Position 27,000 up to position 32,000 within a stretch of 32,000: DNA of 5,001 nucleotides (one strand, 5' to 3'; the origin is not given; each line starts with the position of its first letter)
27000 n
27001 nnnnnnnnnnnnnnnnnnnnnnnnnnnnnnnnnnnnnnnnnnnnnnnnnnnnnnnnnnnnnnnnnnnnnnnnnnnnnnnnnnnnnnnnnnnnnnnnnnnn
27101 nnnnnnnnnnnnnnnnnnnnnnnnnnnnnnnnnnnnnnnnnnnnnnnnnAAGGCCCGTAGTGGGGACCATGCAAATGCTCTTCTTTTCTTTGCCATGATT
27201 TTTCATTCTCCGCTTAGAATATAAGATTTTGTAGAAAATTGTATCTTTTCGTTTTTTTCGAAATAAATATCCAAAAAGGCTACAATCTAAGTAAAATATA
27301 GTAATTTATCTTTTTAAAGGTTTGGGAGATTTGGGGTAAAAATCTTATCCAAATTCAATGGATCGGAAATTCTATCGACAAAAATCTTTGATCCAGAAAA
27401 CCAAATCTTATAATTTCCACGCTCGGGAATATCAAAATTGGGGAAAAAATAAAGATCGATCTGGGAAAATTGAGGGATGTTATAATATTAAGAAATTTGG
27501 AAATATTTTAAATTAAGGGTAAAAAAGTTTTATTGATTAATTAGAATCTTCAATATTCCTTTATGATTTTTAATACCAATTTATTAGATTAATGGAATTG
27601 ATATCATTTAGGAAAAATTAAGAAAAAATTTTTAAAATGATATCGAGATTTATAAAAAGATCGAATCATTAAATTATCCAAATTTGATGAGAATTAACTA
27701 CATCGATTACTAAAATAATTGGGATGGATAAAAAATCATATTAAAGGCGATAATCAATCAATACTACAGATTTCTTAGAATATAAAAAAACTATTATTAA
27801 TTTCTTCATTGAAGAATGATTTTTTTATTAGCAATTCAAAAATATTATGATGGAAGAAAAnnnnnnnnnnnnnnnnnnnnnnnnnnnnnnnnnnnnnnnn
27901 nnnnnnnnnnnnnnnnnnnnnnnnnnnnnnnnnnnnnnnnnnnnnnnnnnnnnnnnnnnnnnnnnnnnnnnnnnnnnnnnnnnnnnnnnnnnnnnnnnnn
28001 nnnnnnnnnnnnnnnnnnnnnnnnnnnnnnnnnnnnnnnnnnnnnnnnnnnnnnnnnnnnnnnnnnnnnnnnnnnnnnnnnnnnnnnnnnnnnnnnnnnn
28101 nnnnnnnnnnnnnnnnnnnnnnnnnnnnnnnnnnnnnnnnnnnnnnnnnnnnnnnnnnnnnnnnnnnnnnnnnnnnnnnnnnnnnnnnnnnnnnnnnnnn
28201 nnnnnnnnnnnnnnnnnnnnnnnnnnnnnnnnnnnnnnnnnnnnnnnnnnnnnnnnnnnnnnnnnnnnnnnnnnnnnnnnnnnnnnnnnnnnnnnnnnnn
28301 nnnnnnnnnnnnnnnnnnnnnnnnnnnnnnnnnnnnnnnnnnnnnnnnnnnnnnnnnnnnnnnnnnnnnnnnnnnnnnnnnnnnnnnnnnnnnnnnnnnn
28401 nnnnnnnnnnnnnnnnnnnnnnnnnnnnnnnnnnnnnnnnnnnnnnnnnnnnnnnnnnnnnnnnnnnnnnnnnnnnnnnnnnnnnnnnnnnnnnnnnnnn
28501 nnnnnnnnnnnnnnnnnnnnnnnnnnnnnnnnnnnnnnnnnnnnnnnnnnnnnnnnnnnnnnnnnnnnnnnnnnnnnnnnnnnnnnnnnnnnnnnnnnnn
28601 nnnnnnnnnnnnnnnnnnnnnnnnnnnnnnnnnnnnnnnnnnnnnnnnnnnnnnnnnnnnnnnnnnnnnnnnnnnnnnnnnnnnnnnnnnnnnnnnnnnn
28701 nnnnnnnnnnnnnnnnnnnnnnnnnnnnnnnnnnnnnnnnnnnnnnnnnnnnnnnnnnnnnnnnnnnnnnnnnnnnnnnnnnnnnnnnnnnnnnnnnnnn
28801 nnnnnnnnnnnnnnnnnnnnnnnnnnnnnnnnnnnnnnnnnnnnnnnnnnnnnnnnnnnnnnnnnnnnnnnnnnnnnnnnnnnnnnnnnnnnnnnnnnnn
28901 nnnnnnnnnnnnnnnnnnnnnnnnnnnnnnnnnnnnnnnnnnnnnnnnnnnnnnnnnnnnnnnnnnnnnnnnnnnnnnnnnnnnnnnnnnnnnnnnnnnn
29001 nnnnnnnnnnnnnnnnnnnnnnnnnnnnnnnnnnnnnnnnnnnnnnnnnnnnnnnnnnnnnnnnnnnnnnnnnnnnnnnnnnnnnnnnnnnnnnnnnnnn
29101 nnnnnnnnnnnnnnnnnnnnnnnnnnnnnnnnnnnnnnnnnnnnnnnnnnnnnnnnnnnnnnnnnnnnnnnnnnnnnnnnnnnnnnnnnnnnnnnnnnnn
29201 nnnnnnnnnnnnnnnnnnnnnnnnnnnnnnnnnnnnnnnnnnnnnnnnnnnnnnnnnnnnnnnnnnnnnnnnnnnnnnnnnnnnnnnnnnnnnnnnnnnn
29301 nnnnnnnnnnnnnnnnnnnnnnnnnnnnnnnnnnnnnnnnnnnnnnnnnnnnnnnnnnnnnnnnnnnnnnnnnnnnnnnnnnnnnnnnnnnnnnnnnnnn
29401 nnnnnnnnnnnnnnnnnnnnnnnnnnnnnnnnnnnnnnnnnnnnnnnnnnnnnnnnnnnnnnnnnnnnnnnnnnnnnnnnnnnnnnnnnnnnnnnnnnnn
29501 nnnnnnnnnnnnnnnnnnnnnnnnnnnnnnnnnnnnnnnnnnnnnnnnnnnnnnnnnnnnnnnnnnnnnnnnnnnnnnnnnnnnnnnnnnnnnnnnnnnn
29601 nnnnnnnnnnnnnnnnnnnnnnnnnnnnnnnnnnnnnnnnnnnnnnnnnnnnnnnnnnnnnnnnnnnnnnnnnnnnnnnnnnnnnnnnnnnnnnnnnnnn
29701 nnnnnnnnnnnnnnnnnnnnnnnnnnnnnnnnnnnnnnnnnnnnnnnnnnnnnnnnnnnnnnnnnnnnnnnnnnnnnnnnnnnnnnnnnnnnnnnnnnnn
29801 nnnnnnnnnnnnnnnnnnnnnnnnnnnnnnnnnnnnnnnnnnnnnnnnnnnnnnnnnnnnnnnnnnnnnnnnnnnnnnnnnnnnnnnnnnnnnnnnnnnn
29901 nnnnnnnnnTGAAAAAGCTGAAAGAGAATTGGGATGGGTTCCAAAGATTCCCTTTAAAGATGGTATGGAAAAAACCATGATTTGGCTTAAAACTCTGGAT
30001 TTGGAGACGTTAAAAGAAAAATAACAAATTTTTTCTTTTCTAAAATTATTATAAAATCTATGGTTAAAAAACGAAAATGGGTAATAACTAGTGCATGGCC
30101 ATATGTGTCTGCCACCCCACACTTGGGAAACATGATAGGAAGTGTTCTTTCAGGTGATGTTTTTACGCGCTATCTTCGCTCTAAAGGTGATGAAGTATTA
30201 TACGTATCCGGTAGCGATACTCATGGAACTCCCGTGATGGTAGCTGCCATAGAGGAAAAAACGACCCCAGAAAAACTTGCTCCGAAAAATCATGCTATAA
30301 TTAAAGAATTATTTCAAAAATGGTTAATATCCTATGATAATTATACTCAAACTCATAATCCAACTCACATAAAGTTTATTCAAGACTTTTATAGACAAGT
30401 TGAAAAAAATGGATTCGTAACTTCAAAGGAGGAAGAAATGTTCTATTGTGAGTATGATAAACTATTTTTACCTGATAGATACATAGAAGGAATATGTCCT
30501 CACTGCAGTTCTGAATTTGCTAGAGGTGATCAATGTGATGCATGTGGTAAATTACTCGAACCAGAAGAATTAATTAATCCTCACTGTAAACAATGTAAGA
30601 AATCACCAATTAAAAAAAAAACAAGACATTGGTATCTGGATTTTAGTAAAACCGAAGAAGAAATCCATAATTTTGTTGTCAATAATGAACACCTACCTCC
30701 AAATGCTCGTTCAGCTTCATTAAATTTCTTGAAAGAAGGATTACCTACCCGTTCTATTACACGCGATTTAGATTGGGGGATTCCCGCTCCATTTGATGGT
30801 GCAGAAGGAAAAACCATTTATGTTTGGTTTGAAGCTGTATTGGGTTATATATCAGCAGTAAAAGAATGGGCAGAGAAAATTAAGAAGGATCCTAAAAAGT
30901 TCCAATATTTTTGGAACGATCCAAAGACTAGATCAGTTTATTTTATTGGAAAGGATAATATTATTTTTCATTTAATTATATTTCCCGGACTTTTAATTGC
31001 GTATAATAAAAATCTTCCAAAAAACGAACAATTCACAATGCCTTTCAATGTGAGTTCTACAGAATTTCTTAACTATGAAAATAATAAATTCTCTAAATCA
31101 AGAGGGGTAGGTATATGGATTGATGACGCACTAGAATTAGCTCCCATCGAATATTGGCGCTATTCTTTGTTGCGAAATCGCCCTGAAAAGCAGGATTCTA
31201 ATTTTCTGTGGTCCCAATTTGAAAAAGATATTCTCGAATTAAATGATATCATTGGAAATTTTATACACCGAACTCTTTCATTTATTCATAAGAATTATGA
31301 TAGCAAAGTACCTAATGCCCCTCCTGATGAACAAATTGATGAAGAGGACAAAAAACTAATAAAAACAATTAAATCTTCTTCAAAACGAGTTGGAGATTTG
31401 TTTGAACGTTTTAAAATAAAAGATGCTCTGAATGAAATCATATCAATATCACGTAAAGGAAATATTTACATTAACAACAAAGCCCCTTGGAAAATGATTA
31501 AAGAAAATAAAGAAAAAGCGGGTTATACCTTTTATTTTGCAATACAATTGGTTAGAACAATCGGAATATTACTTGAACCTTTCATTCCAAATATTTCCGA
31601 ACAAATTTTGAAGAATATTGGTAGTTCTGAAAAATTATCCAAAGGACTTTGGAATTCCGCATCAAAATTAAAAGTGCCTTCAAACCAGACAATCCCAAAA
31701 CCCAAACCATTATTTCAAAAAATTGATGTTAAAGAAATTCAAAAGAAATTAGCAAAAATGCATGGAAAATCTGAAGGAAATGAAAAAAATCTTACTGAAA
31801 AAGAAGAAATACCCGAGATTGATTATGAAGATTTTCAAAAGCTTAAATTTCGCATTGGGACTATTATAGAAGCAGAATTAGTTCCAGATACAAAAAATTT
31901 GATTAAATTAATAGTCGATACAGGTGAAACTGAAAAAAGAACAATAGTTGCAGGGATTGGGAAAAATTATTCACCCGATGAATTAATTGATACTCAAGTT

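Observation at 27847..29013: vWA domain fused to two tandem C4HC3 RING/PHD-type fingers: candidate ubiquitin-system or TFIIH-p44/Rpn10-like protein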

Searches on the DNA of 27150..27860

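Call 94: search_rna_families(source=window, start=27150, end=27860, threshold=evalue, max_evalue=1)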
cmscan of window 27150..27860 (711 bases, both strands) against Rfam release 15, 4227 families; matches with E-value up to 1: 0.
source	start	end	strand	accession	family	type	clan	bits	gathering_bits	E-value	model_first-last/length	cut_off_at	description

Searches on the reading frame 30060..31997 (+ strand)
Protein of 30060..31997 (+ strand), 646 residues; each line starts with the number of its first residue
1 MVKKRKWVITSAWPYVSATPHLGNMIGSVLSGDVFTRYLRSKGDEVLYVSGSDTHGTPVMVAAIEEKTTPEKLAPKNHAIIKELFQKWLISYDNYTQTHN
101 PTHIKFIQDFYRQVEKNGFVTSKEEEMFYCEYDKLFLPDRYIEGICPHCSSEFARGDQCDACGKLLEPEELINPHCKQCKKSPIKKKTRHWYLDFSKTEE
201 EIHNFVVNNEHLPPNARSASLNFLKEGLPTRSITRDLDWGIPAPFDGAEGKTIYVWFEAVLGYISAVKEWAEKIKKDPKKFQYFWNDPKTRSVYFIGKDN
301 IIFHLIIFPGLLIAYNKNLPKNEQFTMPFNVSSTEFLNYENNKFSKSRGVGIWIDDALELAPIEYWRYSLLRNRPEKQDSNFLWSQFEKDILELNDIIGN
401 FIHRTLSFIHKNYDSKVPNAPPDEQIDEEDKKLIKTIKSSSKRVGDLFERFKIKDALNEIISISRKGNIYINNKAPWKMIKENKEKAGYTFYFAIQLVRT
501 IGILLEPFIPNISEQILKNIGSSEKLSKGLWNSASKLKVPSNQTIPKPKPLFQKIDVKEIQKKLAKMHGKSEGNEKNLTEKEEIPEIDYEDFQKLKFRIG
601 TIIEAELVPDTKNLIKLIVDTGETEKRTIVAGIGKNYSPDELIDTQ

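Call 80: search_protein_families(library=pfam, proteins=[window:30060-31997:+], max_evalue=0.0001)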
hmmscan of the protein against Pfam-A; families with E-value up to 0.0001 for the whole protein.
window:30060-31997:+ (646 aa): 7 families
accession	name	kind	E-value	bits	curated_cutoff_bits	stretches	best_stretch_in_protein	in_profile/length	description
PF09334.17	tRNA-synt_1g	-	5.3e-144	480.2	20.1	1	8-406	2-391/391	tRNA synthetases class I (M)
PF19303.5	Anticodon_3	-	1.9e-18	67.2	23.5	1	421-570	2-150/152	Anticodon binding domain of methionyl tRNA ligase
PF00133.28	tRNA-synt_1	-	3e-11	43.2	22.7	1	4-245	22-245/414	tRNA synthetases class I (I, L, M and V)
PF01588.26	tRNA_bind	-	2e-09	37.9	27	1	597-645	1-49/96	Putative tRNA binding domain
PF08264.19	Anticodon_1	-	4.7e-08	33.5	25.1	1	430-555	1-119/148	Anticodon-binding domain of tRNA ligase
PF01921.24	tRNA-synt_1f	-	2.8e-05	23.7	27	0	330-378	269-317/360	tRNA synthetases class I (K)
PF01406.26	tRNA-synt_1e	-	7.2e-05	22.7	27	0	15-127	18-130/301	tRNA synthetases class I (C) catalytic domain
